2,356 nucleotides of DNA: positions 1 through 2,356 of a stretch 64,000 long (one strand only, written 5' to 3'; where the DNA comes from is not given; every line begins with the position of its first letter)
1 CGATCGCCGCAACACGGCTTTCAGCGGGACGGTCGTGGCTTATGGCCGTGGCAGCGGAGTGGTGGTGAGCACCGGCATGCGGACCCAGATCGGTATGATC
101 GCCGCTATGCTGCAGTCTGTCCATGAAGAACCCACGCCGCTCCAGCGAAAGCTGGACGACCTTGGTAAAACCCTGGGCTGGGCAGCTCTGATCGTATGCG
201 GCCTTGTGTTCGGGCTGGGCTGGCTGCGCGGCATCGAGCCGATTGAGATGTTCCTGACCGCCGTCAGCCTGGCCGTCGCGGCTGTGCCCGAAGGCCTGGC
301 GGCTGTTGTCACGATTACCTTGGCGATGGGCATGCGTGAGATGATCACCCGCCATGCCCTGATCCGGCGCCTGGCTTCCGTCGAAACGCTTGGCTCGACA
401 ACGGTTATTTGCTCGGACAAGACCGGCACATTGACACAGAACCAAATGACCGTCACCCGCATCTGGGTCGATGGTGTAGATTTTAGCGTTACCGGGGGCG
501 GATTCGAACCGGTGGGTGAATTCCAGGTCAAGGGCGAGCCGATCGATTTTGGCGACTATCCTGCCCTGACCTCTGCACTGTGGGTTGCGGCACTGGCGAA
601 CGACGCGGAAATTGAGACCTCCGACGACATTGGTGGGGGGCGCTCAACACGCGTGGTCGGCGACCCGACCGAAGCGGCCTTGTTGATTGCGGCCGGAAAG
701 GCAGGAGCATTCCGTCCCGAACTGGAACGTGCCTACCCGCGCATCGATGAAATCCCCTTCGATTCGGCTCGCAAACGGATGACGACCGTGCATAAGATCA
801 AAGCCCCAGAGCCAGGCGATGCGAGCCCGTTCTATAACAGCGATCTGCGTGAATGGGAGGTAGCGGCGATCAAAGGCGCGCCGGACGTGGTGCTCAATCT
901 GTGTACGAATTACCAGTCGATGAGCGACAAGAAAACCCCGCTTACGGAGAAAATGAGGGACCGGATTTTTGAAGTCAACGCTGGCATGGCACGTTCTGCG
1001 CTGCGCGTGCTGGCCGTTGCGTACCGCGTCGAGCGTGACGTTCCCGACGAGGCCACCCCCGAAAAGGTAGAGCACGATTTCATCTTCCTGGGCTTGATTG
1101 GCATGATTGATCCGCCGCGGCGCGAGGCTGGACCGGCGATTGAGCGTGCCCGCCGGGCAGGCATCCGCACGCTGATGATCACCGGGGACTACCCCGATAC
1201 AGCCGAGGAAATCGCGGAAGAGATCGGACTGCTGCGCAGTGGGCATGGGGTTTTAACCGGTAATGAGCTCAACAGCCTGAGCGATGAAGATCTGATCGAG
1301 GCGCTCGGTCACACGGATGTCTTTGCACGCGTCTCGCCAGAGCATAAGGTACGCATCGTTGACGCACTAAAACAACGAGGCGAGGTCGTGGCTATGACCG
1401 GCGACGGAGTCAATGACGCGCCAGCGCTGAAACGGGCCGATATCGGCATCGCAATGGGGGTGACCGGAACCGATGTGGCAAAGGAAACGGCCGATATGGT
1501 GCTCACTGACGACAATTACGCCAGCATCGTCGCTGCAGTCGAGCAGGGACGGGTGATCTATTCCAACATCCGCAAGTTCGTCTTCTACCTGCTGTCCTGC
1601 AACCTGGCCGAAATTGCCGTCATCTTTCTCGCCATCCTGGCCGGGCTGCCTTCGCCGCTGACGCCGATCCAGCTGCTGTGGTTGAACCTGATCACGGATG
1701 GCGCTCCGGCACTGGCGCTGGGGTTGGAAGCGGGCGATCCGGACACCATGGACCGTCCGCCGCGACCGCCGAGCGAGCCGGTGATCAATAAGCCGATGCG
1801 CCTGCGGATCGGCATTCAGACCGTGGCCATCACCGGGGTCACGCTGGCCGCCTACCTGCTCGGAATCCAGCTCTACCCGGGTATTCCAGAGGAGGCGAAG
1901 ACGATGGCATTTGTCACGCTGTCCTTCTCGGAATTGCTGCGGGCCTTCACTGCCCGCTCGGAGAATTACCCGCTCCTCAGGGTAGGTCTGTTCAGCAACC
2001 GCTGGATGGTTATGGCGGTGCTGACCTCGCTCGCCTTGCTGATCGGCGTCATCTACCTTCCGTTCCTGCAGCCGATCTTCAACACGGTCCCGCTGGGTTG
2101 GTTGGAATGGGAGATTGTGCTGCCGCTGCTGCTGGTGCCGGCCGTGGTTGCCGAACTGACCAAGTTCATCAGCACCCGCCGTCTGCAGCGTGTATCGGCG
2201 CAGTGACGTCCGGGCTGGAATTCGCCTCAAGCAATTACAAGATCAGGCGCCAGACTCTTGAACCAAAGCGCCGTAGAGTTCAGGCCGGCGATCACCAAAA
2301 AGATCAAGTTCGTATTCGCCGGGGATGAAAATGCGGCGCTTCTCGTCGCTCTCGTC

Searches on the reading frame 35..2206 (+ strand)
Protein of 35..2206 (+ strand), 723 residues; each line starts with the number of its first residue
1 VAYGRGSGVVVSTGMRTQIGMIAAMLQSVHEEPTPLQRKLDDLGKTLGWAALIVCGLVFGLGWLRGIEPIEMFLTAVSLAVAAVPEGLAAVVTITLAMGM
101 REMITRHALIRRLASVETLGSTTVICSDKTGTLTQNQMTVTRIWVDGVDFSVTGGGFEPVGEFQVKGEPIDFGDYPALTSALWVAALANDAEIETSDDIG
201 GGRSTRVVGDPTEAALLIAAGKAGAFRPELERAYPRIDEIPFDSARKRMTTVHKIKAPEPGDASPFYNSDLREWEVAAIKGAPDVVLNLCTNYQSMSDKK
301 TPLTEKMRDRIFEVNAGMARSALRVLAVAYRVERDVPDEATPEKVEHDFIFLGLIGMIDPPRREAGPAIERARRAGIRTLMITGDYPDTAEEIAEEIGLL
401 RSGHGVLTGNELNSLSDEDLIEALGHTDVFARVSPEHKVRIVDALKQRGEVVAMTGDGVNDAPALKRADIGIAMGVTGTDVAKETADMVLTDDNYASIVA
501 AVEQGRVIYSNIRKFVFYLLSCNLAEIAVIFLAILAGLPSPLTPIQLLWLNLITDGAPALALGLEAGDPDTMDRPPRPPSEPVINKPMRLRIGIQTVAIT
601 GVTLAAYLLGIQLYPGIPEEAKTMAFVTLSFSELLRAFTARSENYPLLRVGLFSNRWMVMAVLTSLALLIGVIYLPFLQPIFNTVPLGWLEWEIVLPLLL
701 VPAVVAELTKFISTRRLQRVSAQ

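Call 80: search_protein_families(library=pfam, max_evalue=0.00001, proteins=[window:35-2206:+])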
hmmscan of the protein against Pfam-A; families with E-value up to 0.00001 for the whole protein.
window:35-2206:+ (723 aa): 4 families
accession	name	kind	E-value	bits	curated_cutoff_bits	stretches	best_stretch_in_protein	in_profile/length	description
PF00689.26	Cation_ATPase_C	-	5e-56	189.7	27.3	1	539-712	1-175/175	Cation transporting ATPase, C-terminus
PF00122.25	E1-E2_ATPase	-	5.8e-23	81.8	28.1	1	4-104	79-179/181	E1-E2 ATPase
PF00702.32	Hydrolase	-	1.3e-21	78.3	26.4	1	330-469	68-191/191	haloacid dehalogenase-like hydrolase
PF13246.12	Cation_ATPase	-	1.2e-18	67.3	21.7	1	186-293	1-91/91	Cation transport ATPase (P-type)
